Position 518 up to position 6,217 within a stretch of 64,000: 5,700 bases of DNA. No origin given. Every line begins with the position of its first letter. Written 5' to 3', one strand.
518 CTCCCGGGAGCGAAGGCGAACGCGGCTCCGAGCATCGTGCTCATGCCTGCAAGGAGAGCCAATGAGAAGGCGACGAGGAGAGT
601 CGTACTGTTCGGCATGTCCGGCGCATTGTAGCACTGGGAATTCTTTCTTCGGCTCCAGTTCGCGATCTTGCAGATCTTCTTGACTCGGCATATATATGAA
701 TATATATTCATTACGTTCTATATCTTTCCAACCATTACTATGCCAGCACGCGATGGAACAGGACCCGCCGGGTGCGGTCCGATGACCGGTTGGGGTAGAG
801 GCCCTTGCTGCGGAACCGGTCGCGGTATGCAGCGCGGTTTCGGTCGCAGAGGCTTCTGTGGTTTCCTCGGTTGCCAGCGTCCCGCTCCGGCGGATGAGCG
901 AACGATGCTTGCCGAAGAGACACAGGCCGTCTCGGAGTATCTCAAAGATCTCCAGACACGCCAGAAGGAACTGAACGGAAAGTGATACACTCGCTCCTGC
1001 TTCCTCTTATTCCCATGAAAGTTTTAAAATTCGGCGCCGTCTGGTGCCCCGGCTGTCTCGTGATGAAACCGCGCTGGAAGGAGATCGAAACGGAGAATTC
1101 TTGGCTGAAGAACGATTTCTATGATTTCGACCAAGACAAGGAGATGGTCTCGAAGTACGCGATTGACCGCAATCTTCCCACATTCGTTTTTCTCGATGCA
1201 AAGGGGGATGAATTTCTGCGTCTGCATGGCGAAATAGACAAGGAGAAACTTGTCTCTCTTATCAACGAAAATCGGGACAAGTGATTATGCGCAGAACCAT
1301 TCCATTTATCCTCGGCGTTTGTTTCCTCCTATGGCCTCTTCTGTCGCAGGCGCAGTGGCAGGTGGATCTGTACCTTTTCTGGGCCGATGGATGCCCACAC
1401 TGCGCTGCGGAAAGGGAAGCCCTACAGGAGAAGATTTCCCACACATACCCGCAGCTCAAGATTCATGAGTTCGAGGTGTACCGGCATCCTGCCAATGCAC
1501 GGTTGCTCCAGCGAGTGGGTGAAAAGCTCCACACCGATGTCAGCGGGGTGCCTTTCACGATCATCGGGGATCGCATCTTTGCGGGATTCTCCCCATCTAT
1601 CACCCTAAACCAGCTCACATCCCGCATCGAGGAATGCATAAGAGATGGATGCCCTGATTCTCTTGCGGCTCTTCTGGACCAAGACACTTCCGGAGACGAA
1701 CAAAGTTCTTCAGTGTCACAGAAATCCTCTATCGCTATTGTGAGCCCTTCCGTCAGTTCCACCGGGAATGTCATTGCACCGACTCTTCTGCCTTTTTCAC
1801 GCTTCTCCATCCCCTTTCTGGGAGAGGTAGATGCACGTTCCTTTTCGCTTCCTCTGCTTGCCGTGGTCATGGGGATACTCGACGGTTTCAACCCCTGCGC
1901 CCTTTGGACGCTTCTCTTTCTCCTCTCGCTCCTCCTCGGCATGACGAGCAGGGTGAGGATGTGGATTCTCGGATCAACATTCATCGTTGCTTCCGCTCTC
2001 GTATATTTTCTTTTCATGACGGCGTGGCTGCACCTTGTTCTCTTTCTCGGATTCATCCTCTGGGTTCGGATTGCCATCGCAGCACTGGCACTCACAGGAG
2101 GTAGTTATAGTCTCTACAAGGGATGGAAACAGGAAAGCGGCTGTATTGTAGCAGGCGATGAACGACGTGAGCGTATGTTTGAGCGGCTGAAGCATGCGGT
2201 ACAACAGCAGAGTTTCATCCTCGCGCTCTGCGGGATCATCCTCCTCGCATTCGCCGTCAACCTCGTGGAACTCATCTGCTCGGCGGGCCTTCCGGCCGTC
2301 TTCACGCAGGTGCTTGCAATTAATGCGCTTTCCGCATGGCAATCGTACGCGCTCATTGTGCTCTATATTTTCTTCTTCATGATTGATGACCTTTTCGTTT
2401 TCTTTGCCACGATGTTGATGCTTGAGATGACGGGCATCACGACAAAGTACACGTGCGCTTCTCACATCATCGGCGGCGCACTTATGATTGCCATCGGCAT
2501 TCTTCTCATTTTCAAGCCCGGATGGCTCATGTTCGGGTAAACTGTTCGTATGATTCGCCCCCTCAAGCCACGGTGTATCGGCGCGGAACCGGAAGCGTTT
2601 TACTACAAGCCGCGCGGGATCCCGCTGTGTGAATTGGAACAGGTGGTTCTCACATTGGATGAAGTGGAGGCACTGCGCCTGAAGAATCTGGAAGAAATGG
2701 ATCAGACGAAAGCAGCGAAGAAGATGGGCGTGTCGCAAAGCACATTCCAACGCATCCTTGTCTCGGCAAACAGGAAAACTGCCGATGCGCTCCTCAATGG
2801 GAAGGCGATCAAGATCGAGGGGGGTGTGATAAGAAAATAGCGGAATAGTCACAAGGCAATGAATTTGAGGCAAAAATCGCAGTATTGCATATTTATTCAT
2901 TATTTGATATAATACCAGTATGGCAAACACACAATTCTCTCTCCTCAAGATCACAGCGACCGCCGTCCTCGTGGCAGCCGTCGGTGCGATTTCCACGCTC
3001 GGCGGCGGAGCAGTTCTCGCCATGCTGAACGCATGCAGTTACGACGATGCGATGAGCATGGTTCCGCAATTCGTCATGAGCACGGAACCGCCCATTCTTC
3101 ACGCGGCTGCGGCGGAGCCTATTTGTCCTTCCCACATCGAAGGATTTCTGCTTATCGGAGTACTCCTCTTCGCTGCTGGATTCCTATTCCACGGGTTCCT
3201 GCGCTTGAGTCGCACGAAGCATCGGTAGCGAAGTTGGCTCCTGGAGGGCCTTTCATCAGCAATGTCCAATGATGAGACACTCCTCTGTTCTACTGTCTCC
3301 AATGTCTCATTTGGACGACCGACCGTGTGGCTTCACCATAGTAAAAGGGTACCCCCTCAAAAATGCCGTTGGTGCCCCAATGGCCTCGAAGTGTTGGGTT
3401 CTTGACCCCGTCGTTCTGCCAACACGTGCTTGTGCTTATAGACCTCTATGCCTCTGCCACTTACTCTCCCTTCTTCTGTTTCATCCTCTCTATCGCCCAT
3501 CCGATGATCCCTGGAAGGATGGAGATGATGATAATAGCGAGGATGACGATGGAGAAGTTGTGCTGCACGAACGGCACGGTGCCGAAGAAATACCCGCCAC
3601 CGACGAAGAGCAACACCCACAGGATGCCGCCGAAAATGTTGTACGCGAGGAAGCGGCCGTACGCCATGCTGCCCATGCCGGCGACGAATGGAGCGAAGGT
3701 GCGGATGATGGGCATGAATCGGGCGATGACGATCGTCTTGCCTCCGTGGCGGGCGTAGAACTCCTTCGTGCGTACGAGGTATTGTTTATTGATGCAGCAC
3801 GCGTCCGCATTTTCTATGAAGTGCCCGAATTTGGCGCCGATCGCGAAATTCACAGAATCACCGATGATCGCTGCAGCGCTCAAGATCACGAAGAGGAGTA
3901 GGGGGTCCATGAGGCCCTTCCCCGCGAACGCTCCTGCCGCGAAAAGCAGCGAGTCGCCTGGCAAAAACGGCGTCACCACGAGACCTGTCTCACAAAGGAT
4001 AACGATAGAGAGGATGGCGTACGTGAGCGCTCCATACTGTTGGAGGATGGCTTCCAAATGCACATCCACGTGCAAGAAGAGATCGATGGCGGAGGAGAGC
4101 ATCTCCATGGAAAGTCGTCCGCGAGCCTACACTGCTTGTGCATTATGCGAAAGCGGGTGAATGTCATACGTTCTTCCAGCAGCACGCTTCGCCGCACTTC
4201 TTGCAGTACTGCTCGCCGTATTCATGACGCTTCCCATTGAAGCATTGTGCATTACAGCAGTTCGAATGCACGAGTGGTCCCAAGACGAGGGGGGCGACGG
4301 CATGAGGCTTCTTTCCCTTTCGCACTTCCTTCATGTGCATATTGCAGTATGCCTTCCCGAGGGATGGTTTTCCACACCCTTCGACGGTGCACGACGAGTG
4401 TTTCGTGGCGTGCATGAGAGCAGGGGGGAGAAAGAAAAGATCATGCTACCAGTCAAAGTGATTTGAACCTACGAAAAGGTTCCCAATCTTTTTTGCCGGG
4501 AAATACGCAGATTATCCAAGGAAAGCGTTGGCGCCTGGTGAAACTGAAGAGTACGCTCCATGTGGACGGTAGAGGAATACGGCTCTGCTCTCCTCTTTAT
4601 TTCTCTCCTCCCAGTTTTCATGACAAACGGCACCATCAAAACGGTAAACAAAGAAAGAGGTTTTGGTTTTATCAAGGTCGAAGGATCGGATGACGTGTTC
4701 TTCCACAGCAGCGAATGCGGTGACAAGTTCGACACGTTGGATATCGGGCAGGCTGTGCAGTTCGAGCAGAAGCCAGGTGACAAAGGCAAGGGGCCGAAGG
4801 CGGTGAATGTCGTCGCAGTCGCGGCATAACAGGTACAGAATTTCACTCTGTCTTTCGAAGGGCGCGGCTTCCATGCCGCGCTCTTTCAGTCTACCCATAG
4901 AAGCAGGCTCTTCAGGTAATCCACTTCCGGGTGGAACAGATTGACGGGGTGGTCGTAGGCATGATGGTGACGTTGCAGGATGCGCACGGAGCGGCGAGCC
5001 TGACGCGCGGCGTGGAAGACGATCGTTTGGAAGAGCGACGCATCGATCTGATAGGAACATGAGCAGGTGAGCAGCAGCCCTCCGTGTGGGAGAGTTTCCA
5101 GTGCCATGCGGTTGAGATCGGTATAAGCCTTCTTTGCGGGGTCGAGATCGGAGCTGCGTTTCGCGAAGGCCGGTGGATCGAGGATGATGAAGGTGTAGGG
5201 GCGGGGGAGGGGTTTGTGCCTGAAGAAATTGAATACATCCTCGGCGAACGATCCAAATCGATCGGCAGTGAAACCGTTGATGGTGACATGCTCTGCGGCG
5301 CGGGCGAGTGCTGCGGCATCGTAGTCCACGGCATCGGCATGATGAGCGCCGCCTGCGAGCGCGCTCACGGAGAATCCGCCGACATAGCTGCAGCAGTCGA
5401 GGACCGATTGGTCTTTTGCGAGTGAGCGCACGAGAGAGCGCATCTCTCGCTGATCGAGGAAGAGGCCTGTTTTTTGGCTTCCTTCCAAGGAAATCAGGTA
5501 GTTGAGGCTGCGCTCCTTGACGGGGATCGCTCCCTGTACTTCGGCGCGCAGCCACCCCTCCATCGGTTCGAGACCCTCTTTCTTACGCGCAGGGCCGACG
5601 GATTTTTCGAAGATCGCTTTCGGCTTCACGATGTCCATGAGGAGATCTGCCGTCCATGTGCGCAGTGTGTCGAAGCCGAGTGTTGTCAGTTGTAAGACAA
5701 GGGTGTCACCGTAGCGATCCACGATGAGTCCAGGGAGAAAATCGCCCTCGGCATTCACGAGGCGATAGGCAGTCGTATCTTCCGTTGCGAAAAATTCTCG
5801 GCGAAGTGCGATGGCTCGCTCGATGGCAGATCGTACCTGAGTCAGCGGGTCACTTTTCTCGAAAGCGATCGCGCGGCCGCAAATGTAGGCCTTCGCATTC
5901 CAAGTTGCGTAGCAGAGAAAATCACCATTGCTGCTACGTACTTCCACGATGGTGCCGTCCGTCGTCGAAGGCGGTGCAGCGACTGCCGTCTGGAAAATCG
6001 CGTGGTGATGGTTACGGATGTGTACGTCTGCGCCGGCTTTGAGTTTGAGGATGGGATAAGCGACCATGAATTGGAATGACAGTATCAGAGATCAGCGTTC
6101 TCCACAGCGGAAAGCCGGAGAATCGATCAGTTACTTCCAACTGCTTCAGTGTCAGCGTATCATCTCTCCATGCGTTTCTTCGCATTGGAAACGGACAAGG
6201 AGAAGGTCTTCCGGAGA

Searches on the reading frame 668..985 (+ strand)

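Call 67: search_protein_families(library=pfam, proteins=[window:668-985:+])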
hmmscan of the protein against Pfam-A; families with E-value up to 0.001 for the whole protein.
window:668-985:+ (105 aa): 1 family
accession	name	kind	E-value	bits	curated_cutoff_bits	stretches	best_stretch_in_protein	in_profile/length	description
PF17253.7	DUF5320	-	1.9e-09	39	27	1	25-102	1-99/99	Family of unknown function (DUF5320)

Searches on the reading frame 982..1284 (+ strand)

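Call 67: search_protein_families(library=pfam, proteins=[window:982-1284:+])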
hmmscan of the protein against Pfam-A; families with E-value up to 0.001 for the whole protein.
window:982-1284:+ (100 aa): 3 families
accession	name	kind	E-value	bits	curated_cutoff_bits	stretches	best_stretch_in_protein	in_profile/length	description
PF00085.26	Thioredoxin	-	2.2e-09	37.7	23.5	1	14-95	22-102/103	Thioredoxin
PF14595.12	Thioredoxin_9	-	2.9e-07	30.9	25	1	11-78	42-111/129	Thioredoxin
PF13098.12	Thioredoxin_2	-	4.9e-06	27.3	27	1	14-92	9-102/104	Thioredoxin-like domain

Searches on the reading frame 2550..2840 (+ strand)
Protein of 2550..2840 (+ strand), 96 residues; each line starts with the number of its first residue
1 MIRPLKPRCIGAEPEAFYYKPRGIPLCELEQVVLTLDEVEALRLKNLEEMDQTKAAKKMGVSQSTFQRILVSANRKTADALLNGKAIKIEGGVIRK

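Call 67: search_protein_families(library=pfam, proteins=[window:2550-2840:+])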
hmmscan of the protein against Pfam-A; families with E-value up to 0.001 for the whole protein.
window:2550-2840:+ (96 aa): 2 families
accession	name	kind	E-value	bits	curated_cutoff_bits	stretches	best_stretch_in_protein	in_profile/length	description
PF02001.22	DUF134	-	5.9e-25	88.1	27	1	3-93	6-94/98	Protein of unknown function DUF134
PF13551.12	HTH_29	-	5.1e-05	23.7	28.1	1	47-86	9-49/64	Winged helix-turn helix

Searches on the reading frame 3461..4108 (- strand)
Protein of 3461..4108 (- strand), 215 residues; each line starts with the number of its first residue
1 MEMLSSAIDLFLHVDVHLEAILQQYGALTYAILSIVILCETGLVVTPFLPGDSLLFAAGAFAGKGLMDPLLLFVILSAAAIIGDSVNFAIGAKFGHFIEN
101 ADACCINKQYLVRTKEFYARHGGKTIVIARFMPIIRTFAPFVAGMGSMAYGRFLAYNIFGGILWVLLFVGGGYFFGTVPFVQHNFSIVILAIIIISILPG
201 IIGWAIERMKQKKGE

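Call 67: search_protein_families(library=pfam, proteins=[window:3461-4108:-])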
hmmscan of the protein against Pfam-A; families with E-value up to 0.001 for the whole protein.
window:3461-4108:- (215 aa): 1 family
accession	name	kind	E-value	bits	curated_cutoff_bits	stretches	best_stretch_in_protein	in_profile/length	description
PF09335.16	VTT_dom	-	1.3e-19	71.3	33.9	1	49-173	1-122/123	VTT domain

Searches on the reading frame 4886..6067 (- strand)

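Call 67: search_protein_families(library=pfam, proteins=[window:4886-6067:-])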
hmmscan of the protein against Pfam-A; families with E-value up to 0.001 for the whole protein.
window:4886-6067:- (393 aa): 3 families
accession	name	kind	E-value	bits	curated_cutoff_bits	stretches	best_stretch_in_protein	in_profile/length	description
PF10672.15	Methyltrans_SAM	-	1.1e-24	87.7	27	1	171-344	76-246/286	S-adenosylmethionine-dependent methyltransferase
PF17785.7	PUA_3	-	1.3e-10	41.3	22.6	1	7-68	1-63/64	PUA-like domain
PF03602.21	Cons_hypoth95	-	0.00031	20.9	24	1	217-302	40-124/182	Conserved hypothetical protein 95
